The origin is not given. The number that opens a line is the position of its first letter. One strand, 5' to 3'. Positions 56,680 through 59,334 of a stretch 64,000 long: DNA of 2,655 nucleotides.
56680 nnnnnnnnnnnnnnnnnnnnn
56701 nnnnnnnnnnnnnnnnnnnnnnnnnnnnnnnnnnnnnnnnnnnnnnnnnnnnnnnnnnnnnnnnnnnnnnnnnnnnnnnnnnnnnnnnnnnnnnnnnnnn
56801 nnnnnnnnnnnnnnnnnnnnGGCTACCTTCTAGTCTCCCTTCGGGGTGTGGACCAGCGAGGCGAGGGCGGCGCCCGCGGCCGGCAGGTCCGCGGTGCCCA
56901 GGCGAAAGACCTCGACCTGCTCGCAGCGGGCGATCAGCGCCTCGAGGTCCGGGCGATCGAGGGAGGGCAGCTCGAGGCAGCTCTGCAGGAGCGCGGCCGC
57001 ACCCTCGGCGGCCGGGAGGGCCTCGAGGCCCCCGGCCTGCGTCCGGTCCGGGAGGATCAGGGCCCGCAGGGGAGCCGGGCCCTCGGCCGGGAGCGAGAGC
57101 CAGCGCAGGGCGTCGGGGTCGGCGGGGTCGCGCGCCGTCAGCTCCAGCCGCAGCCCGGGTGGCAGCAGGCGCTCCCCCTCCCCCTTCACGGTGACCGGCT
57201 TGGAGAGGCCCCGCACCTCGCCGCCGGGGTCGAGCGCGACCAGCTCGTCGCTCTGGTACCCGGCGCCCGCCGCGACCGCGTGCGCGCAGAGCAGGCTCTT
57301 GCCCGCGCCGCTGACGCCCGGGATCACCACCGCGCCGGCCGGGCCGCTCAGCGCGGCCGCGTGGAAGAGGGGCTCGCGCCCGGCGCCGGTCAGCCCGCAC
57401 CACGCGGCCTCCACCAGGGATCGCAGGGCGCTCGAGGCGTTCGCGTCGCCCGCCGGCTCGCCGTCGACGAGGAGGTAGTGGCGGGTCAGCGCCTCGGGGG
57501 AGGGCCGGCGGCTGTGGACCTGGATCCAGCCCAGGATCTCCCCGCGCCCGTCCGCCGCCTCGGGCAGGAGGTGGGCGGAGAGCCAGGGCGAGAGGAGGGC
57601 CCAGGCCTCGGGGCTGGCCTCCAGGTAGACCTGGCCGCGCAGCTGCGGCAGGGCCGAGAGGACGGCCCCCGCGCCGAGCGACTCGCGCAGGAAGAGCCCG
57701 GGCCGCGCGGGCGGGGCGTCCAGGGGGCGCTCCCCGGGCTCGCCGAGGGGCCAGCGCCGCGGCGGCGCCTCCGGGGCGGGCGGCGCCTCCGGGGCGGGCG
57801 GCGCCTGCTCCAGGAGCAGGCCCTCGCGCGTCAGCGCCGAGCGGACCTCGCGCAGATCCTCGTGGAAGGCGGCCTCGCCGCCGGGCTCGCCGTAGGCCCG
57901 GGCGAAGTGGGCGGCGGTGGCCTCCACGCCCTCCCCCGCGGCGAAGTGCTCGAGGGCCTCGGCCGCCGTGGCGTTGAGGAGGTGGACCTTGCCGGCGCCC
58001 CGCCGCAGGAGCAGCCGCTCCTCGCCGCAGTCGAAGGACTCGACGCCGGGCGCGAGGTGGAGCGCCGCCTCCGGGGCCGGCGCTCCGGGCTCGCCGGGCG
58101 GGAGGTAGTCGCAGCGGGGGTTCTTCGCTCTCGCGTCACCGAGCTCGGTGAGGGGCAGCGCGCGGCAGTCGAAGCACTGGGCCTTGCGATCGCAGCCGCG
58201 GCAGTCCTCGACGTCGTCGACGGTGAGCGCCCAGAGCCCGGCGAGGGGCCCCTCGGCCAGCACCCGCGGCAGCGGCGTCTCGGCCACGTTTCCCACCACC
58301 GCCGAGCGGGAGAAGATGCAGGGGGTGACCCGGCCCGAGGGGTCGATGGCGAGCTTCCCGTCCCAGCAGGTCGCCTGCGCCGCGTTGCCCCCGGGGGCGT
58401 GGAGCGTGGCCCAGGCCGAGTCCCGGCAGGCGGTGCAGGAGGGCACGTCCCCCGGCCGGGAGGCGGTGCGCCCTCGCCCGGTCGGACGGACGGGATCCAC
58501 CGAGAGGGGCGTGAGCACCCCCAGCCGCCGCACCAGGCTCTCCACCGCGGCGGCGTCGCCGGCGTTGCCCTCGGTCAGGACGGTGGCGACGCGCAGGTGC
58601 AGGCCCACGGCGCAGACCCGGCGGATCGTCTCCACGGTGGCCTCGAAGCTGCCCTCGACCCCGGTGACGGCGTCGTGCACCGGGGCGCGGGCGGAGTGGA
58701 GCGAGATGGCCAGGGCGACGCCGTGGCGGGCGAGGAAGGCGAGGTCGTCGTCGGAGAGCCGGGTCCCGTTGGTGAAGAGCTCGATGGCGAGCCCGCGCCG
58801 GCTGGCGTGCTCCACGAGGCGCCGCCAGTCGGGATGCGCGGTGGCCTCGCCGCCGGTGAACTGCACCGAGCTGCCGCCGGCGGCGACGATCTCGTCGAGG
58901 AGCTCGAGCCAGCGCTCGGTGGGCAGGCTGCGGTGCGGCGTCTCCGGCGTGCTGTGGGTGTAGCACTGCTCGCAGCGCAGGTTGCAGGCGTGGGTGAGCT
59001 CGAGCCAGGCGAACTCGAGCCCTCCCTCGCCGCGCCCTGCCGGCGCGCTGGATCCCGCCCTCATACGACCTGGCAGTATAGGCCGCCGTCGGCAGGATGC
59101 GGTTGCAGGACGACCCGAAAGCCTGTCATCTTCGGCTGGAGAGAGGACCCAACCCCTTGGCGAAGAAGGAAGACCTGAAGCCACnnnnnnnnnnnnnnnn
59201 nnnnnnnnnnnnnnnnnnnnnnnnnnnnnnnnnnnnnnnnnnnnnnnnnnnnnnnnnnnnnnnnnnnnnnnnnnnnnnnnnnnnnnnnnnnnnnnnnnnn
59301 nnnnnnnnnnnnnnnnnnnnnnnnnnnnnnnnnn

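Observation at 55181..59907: Putative novel RiPP-like locus: CGP-repeat Cys-rich precursor, rSAM-SPASM-RRE-kinase fusion, second rSAM-SPASM, stand-alone PqqD-like protein and giant Cys-rich lipoprotein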

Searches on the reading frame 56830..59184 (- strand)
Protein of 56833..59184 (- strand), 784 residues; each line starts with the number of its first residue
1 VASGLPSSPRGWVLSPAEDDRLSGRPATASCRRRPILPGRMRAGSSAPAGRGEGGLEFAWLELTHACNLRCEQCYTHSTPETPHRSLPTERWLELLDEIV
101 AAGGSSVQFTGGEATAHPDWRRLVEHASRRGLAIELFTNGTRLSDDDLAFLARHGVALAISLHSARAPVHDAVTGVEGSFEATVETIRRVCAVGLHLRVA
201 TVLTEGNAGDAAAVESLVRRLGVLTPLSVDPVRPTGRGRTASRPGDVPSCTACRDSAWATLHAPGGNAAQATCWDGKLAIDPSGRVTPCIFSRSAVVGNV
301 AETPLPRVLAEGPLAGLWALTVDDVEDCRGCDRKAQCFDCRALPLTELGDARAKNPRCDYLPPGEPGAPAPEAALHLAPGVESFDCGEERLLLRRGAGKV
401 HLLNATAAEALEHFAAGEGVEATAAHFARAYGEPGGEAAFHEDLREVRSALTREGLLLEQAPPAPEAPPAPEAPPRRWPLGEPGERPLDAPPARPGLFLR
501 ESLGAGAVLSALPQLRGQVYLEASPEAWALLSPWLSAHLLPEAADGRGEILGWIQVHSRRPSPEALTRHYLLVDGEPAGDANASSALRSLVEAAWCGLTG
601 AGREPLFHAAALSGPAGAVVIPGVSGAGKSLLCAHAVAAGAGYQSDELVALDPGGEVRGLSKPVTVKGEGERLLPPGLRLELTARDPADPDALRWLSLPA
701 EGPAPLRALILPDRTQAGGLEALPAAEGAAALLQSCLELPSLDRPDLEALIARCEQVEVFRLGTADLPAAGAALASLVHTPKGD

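Call 3: search_protein_families(library=pfam, proteins=[window:56830-59064:-], max_evalue=0.01)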
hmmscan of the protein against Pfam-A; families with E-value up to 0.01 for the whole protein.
window:56830-59064:- (744 aa): 4 families
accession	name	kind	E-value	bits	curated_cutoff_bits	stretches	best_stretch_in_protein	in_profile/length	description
PF04055.27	Radical_SAM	-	2.7e-22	80.1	29.5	1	22-156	2-142/166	Radical SAM superfamily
PF13186.11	SPASM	-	0.00013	22.6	21.5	1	235-292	5-67/67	Iron-sulfur cluster-binding domain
PF05402.18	PqqD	-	0.0015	19.2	23.4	1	351-417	3-67/67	Coenzyme PQQ synthesis protein D (PqqD)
PF13353.11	Fer4_12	-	0.0061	17.3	22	0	24-92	12-82/137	4Fe-4S single cluster domain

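Call 4: search_protein_families(library=ncbifam, proteins=[window:56830-59064:-], max_evalue=0.01)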
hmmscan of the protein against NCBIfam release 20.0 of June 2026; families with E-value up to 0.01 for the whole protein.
window:56830-59064:- (744 aa): 62 families (the best 25 are shown)
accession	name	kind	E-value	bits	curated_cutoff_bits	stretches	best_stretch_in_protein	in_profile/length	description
TIGR04053.2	TIGR04053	equivalog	2.9e-31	109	395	1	21-200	12-194/366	TIGR04053 family radical SAM/SPASM domain-containing protein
TIGR04545.1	rSAM_ahbD_hemeb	equivalog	2.8e-28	99.3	500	1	19-200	3-183/339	heme b synthase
TIGR04055.1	rSAM_NirJ2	equivalog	6.4e-28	98.2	500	2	23-199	6-181/326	putative heme d1 biosynthesis radical SAM protein NirJ2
TIGR02109.1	PQQ_syn_pqqE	equivalog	5.1e-25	88.2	381.35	2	21-180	11-171/358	pyrroloquinoline quinone biosynthesis protein PqqE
NF045574.1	sacti_mat_StsB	exception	7.8e-25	87.6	625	1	13-179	92-257/466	StsB family radical SAM/SPASM domain sactipeptide maturase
NF049973.1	radical_Rv1681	equivalog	2.7e-24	85.7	380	1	20-184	75-240/326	Rv1681 family radical SAM protein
TIGR03962.1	mycofact_rSAM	equivalog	8.1e-24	84.4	265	1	20-200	16-193/339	mycofactocin radical SAM maturase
NF012164.0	AlbA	equivalog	2.5e-22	78.9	850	1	19-204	115-300/442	subtilosin maturase AlbA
TIGR04347.1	pseudo_SAM_Halo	equivalog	2.6e-22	79.7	525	1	22-183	43-204/390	TIGR04347 family pseudo-SAM/SPASM protein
TIGR04303.1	GeoRSP_rSAM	equivalog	3e-22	79.6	400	1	23-181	11-167/325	GeoRSP system radical SAM/SPASM protein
TIGR04051.1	rSAM_NirJ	equivalog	2.5e-21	76.1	515.45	1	22-183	7-168/354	heme d1 biosynthesis radical SAM protein NirJ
TIGR04403.1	rSAM_skfB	equivalog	4.6e-21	75.1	300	1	21-174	108-260/402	sporulation killing factor system radical SAM maturase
TIGR04251.1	SCM_rSAM_ScmF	equivalog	6.8e-20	71.7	400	1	20-207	7-197/353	SynChlorMet cassette radical SAM/SPASM protein ScmF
TIGR04250.1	SCM_rSAM_ScmE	equivalog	8.2e-19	67.7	400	1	21-177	7-164/358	SynChlorMet cassette radical SAM/SPASM protein ScmE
TIGR04546.1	rSAM_ahbC_deAc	equivalog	8.4e-19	67.6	650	1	22-180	44-202/390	12,18-didecarboxysiroheme deacetylase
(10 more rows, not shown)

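Call 7: find_homologous_proteins(query=window:56830-59064:-, max_evalue=0.00001)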
Query window:56830-59064:- (744 aa): 6 proteins with E <= 0.00001 among 8000 candidates.
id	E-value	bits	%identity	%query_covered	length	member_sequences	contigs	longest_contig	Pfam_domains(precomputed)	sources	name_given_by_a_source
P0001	3.4e-165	570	45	96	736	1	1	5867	PF13186.12,PF04055.28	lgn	-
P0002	1.1e-123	433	52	41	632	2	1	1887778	PF05402.19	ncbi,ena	-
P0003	2.2e-79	286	49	30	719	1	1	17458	PF05402.19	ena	-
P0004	5.8e-22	96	29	50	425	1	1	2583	PF08369.17,PF13186.12,PF04055.28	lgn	-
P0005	3.5e-20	90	33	33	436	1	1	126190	PF04055.28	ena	-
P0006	1.9e-8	52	34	33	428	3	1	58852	PF04055.28,PF13353.12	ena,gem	-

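Call 11: find_encoding_contigs(protein=P0001, flank=10000)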
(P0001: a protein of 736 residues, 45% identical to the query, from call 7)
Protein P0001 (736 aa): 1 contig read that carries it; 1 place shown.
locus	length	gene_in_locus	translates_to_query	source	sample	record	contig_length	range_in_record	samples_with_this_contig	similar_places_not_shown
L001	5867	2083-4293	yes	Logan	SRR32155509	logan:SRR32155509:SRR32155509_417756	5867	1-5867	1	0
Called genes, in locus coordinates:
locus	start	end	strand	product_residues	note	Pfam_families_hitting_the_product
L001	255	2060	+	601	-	PF13185:GAF_2 (faint), PF13492:GAF_3 (weak), PF00512:HisKA, PF02518:HATPase_c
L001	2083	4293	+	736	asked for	PF04055:Radical_SAM, PF13186:SPASM (weak)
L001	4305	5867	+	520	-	PF04055:Radical_SAM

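Call 12: find_encoding_contigs(protein=P0002, flank=10000)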
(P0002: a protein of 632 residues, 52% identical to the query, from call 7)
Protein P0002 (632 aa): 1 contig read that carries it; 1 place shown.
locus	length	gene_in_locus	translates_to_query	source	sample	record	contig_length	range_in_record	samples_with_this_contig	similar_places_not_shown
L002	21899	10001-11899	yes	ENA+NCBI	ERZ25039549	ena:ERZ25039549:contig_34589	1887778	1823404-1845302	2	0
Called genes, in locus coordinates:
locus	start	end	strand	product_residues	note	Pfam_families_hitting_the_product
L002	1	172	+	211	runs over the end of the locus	-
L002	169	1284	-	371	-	PF00793:DAHP_synth_1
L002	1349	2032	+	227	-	PF18911:PKD_4, PF00801:PKD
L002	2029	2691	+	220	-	-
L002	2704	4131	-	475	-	PF08447:PAS_3 (faint), PF08448:PAS_4, PF13426:PAS_9 (faint), PF00989:PAS, PF08448:PAS_4 (weak), PF13188:PAS_8 (weak), PF00512:HisKA (weak), PF02518:HATPase_c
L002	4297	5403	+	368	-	PF01264:Chorismate_synt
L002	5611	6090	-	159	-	-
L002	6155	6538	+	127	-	-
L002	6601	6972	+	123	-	PF07238:PilZ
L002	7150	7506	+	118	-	PF05402:PqqD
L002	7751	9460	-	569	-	-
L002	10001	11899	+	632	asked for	PF05402:PqqD (faint)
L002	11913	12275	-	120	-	PF00171:Aldedh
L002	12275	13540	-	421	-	PF00171:Aldedh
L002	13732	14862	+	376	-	PF03372:Exo_endo_phos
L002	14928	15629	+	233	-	PF00378:ECH_1, PF16113:ECH_2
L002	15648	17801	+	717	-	PF13188:PAS_8 (weak), PF13426:PAS_9 (weak), PF00512:HisKA (weak), PF02518:HATPase_c, PF00072:Response_reg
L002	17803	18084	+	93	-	PF14357:DUF4404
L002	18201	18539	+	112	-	PF08308:PEGA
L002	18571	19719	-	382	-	-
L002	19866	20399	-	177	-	-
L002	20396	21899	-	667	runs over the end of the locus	PF00694:Aconitase_C, PF00330:Aconitase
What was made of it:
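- The locus sits among housekeeping genes in conserved synteny (aroC, PilZ; call 12).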

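Call 13: find_encoding_contigs(protein=P0003, flank=10000)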
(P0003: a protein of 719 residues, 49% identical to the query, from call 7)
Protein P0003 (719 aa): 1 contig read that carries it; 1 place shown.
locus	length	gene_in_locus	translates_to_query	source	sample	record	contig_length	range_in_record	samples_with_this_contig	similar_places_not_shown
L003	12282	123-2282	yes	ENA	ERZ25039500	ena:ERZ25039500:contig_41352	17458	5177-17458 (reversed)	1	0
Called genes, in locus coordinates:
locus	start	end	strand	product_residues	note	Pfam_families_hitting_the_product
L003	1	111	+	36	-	?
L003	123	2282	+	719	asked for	PF05402:PqqD (faint)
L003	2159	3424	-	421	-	PF00171:Aldedh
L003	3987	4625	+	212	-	-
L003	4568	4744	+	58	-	-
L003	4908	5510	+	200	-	PF00378:ECH_1, PF16113:ECH_2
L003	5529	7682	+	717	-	PF13188:PAS_8 (weak), PF13426:PAS_9 (weak), PF00512:HisKA (weak), PF02518:HATPase_c, PF00072:Response_reg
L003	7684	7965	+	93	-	PF14357:DUF4404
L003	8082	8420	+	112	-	PF08308:PEGA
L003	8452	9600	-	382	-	-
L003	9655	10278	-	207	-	-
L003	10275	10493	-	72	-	PF00330:Aconitase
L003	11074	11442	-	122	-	PF00330:Aconitase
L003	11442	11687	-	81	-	-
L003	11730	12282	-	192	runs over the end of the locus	PF00694:Aconitase_C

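Call 21: find_related_loci(query=A1, collection=genome_contigs, flank=10000)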
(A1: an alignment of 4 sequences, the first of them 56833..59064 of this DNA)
Query A1 (744 aa) in genome_contigs; peptide patterns used: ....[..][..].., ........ (x = any residue, [..] = any of these).
46 stretches matched a pattern; 2 encode a relative of the query (tblastn E <= 1e-3); 2 distinct loci.
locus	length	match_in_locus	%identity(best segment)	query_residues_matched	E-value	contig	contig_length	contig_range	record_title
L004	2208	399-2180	46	6-612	2e-144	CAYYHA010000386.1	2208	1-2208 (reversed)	MAG TPA_asm: uncultured Myxococcia bacterium isolate SRP162660_co1_4 genome assembly, contig: NODE_83947_length_2208_cov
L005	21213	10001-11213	52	16-421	4e-110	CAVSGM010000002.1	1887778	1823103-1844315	MAG: uncultured delta proteobacterium isolate MFD05684.bin.1.422 genome assembly, contig: contig_34589, whole genome sho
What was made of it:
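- Tried and rejected: Scan of 185,579 species-representative genomes: only L004 and the L002 genome again (call 21).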

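Call 23: find_related_loci(query=A1, collection=metagenome_contigs, flank=10000)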
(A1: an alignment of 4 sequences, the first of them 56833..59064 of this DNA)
Query A1 (744 aa) in metagenome_contigs; peptide patterns used: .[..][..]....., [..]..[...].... (x = any residue, [..] = any of these).
301 stretches matched a pattern; 1 encode a relative of the query (tblastn E <= 1e-3); 1 distinct loci.
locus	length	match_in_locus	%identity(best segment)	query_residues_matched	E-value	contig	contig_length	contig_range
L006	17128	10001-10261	29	21-106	2e-7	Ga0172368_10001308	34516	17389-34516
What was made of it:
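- Tried and rejected: JGI metagenome scan: nothing relevant (call 23).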

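Call 46: search_protein_families(library=ncbifam, proteins=[P0001, L002:7066-7506:+], max_evalue=1)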
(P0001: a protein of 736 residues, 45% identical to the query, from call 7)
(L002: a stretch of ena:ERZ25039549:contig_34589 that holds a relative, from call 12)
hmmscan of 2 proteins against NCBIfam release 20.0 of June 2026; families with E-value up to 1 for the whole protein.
P0001 (736 aa): 64 families (the best 25 are shown)
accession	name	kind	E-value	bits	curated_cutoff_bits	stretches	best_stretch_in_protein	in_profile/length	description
TIGR04053.2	TIGR04053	equivalog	2.4e-32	112.6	395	2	20-209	5-196/366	TIGR04053 family radical SAM/SPASM domain-containing protein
TIGR04545.1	rSAM_ahbD_hemeb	equivalog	5.7e-27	95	500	2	29-209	5-185/339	heme b synthase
TIGR04055.1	rSAM_NirJ2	equivalog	1.5e-24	87.1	500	2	30-207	6-182/326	putative heme d1 biosynthesis radical SAM protein NirJ2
NF045574.1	sacti_mat_StsB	exception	1.5e-22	80.1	625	1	23-189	95-260/466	StsB family radical SAM/SPASM domain sactipeptide maturase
NF049973.1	radical_Rv1681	equivalog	4.7e-22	78.4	380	1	26-192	74-241/326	Rv1681 family radical SAM protein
TIGR03962.1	mycofact_rSAM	equivalog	1.4e-21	77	265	1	18-233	7-217/339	mycofactocin radical SAM maturase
TIGR04051.1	rSAM_NirJ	equivalog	2.4e-21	76.1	515.45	1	29-208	7-185/354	heme d1 biosynthesis radical SAM protein NirJ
TIGR02109.1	PQQ_syn_pqqE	equivalog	2.8e-18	66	381.35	2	28-187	11-171/358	pyrroloquinoline quinone biosynthesis protein PqqE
NF012164.0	AlbA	equivalog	1.6e-17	63.1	850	1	22-208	112-297/442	subtilosin maturase AlbA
TIGR04250.1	SCM_rSAM_ScmE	equivalog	2.8e-16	59.4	400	1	28-184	7-164/358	SynChlorMet cassette radical SAM/SPASM protein ScmE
TIGR04403.1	rSAM_skfB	equivalog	5.9e-16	58.3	300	1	22-181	103-260/402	sporulation killing factor system radical SAM maturase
TIGR04251.1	SCM_rSAM_ScmF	equivalog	8.6e-16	58.3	400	1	22-211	2-194/353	SynChlorMet cassette radical SAM/SPASM protein ScmF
TIGR04340.1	rSAM_ACGX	hypoth_equivalog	1.6e-15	57.2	400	2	28-182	7-166/341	radical SAM/SPASM domain protein, ACGX system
TIGR04347.1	pseudo_SAM_Halo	equivalog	1.1e-14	54.5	525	1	29-190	43-204/390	TIGR04347 family pseudo-SAM/SPASM protein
TIGR02666.1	moaA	equivalog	3.4e-14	52.6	284.05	1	26-185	12-177/336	GTP 3',8-cyclase MoaA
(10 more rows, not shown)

L002:7066-7506:+ (146 aa): 6 families
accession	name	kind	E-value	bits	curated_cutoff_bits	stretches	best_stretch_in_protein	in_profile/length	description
NF033530.1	lasso_PqqD_Strm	exception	1.8e-06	28.1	70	1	91-141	26-76/78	lasso peptide biosynthesis PqqD family chaperone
TIGR03859.1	PQQ_PqqD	equivalog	4.1e-05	23.4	46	1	89-130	27-67/81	pyrroloquinoline quinone biosynthesis peptide chaperone PqqD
NF002535.0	PRK02079.1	equivalog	0.00019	21.2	101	1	89-120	36-67/92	pyrroloquinoline quinone biosynthesis peptide chaperone PqqD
TIGR04302.1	geo_PqqD_fam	equivalog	0.017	15.5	100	1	89-142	47-99/102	GeoRSP system PqqD family peptide chaperone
TIGR04353.1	PqqD_rel_X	equivalog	0.056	14.4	35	1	91-141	18-71/74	HPr-rel-A system PqqD family peptide chaperone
TIGR04248.1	SCM_PqqD_rel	equivalog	0.13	12.4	100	1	89-141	27-79/84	SynChlorMet cassette protein ScmD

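Call 61: search_protein_families(library=pfam, proteins=[L002:7754-9460:-], max_evalue=10)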
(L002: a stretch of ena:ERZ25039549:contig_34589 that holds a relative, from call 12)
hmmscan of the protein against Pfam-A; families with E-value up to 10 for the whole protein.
L002:7754-9460:- (569 aa): 2 families
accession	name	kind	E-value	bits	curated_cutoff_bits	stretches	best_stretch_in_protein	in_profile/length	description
PF13485.12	Peptidase_MA_2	-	7.5e-05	23.1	32.4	1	295-393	65-169/201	Peptidase MA superfamily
PF22618.1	RskA_N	-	8.8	7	27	0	455-476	13-34/48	Anti-sigma-K factor RskA, N-terminal domain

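Call 84: search_protein_families(library=ncbifam, proteins=[L002:7754-9460:-], max_evalue=10)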
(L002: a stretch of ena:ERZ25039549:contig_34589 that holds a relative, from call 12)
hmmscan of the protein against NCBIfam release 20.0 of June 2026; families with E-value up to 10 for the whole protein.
L002:7754-9460:- (569 aa): 1 family
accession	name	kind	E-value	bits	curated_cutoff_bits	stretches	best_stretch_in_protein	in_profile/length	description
NF041057.1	Rcas_1661_fam_Se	equivalog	0.12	11.8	190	1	9-63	3-56/247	Rcas_1661 family thioredoxin-like (seleno)lipoprotein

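Call 93: list_cluster_members(proteins=[window:56833-59064:-, window:59413-59907:-, window:53022-55181:-, P0007, window:59966-60325:-])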
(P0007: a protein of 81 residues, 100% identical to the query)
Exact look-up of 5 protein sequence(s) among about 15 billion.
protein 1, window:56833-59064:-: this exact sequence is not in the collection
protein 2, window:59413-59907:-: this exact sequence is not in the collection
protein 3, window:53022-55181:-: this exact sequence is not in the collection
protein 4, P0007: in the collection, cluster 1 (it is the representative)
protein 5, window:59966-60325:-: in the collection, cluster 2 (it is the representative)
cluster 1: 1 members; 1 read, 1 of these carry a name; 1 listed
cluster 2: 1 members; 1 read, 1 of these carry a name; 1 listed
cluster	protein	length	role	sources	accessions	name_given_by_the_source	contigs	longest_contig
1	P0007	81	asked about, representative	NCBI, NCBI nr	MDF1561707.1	MAG: hypothetical protein P1V51_01615 [Deltaproteobacteria bacterium] | hypothetical protein [Deltaproteobacteria bacterium]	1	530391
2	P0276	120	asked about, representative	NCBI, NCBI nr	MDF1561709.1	MAG: PilZ domain-containing protein [Deltaproteobacteria bacterium] | PilZ domain-containing protein [Deltaproteobacteria bacterium]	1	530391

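Call 94: list_cluster_members(proteins=[window:56833-59184:-, window:59413-59865:-, window:59413-59808:-, window:53022-55163:-, window:59413-59877:-, window:59413-59874:-])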
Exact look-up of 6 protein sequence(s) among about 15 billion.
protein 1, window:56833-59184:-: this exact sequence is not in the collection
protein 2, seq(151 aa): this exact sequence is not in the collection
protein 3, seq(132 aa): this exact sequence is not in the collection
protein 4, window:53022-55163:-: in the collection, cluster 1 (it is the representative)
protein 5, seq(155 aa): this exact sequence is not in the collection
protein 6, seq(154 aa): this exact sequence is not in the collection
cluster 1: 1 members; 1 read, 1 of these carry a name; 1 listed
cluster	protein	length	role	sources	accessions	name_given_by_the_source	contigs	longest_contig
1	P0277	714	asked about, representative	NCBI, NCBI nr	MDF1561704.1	MAG: hypothetical protein P1V51_01600 [Deltaproteobacteria bacterium] | hypothetical protein [Deltaproteobacteria bacterium]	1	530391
